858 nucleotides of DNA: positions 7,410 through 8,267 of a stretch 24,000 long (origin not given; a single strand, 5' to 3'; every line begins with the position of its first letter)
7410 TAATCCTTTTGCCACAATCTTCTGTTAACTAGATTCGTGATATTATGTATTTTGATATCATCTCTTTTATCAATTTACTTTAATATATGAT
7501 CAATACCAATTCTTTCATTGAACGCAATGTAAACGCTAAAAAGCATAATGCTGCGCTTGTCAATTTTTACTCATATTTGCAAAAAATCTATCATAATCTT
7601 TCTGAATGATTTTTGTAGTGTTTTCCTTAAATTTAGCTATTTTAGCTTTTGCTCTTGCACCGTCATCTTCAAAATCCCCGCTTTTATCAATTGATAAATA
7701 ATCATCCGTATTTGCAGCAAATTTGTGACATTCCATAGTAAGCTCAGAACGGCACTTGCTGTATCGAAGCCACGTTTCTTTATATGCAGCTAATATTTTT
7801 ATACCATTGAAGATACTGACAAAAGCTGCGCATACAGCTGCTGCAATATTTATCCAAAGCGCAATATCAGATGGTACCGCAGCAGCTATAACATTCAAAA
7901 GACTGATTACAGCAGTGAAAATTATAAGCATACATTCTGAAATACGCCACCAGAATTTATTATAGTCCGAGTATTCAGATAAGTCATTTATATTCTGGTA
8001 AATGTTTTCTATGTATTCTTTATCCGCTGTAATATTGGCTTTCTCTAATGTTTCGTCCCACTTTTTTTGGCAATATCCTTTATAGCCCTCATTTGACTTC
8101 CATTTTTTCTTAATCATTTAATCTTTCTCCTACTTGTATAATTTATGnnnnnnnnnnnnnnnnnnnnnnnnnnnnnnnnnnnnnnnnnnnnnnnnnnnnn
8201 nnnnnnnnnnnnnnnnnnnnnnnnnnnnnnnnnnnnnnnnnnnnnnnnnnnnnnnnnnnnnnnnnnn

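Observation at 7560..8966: Two different membrane accessories (a ~5-TM protein plus a SLATT-like 2TM protein) trail the ATPase-deaminase pair in one operon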

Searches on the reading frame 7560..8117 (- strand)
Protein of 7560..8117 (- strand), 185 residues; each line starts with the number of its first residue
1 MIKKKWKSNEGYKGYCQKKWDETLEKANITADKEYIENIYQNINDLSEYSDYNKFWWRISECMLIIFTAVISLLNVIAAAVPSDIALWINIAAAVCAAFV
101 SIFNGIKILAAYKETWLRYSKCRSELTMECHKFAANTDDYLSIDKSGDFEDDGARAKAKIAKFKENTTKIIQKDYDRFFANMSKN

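Call 5: search_protein_families(library=pfam, proteins=[window:7560-8117:-], max_evalue=1)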
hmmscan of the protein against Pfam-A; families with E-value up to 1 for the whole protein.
window:7560-8117:- (185 aa): 5 families
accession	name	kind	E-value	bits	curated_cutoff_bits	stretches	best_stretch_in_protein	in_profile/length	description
PF14015.11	DUF4231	-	2.1e-07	31.7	24.7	1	54-140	14-95/103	Protein of unknown function (DUF4231)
PF12666.12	PrgI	-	0.062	14.3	27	1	60-119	22-81/91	PrgI family protein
PF12576.13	DUF3754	-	0.064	13.7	27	1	58-121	56-121/137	Protein of unknown function (DUF3754)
PF14276.11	DUF4363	-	0.14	12.6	27.5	1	6-53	30-77/107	Domain of unknown function (DUF4363)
PF09125.15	COX2-transmemb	-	0.36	11.1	25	0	52-72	12-32/38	Cytochrome C oxidase subunit II, transmembrane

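Call 6: search_protein_families(library=padloc, proteins=[window:7560-8117:-], max_evalue=1)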
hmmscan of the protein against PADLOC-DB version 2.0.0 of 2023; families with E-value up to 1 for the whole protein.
window:7560-8117:- (185 aa): 2 families
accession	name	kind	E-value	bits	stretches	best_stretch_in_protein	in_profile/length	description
PDLC03819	RTasSLATT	-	0.0082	13.9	1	59-177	30-118/176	DRT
PDLC00710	Effector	-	0.015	13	1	29-105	7-87/176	2TM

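Call 13: search_protein_families(library=ncbifam, proteins=[window:7560-8117:-], max_evalue=1)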
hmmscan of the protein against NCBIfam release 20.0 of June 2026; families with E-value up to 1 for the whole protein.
window:7560-8117:- (185 aa): 2 families
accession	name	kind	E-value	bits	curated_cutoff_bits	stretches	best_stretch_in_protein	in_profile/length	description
NF033634.1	SLATT_1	domain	5.5e-16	58.7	41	1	38-181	5-131/132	SLATT domain-containing protein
NF053700.1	bfi2_fam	equivalog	0.002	17.6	350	1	48-109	23-85/294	Bf21 family immunity protein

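Call 81: search_solved_structures(query=window:7560-8117:-, max_evalue=10)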
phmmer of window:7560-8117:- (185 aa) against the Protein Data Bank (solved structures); distinct sequences matched with E-value up to 10: 0.

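Call 84: search_solved_structures(query=A4, max_evalue=10)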
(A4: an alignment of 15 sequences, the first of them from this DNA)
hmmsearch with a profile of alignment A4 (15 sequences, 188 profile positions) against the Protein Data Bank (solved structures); distinct sequences matched with E-value up to 10: 3.
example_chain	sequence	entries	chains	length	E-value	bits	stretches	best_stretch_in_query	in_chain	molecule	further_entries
3qbz_A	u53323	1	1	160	0.22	14.8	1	13-83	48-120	DDK kinase regulatory subunit DBF4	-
5t2f_A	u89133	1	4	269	0.58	13.4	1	13-83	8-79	DDK kinase regulatory subunit DBF4,Serine/threonine-protein kinase RAD53 chimeric protein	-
8cr1_C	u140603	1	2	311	3.4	10.9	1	87-161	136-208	Guided entry of tail-anchored proteins factor CAMLG,Guided entry of tail-anchored proteins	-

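Call 85: search_protein_families(library=pfam, alignment_id=A4, max_evalue=0.01)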
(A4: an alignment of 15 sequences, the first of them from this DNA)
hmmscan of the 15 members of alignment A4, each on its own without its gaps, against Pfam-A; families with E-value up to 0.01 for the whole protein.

A. member 1, seq(185 aa): 1 family
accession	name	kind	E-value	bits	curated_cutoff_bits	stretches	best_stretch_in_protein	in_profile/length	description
PF14015.11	DUF4231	-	2.1e-07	31.7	24.7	1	54-140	14-95/103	Protein of unknown function (DUF4231)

B. families by the number of members that match (of 15 scanned): 4 families
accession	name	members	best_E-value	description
PF14015.11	DUF4231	9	9.8e-10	Protein of unknown function (DUF4231)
PF18142.6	SLATT_fungal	1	0.00031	SMODS and SLOG-associating 2TM effector domain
PF14089.11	KbaA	1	0.0035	KinB-signalling pathway activation in sporulation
PF20563.3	DUF6773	1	0.0062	Family of unknown function (DUF6773)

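Call 103: predict_structure(protein=window:7560-8117:-)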
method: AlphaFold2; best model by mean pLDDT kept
length: 185 residues; sequences in the alignment: 1
mean_pLDDT: 59.3   pTM: 0.35
mean pLDDT of the five models: 59.3, 58.3, 55.1, 55.0, 53.4
residues with pLDDT >= 90: 0; 70-90: 51; 50-70: 75; < 50: 59
segments of 3 or more residues with pLDDT < 50: 1-14, 31-33, 128-150
pLDDT, mean of each block of 10 residues (from residue 1): 34 48 52 51 51 66 82 87 87 85 73 58 50 41 41 53 59 57 44
secondary structure, 60 per line:
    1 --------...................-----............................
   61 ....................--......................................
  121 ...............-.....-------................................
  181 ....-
elements in order: H9-27 H33-80 H83-135 H137-141 H149-184
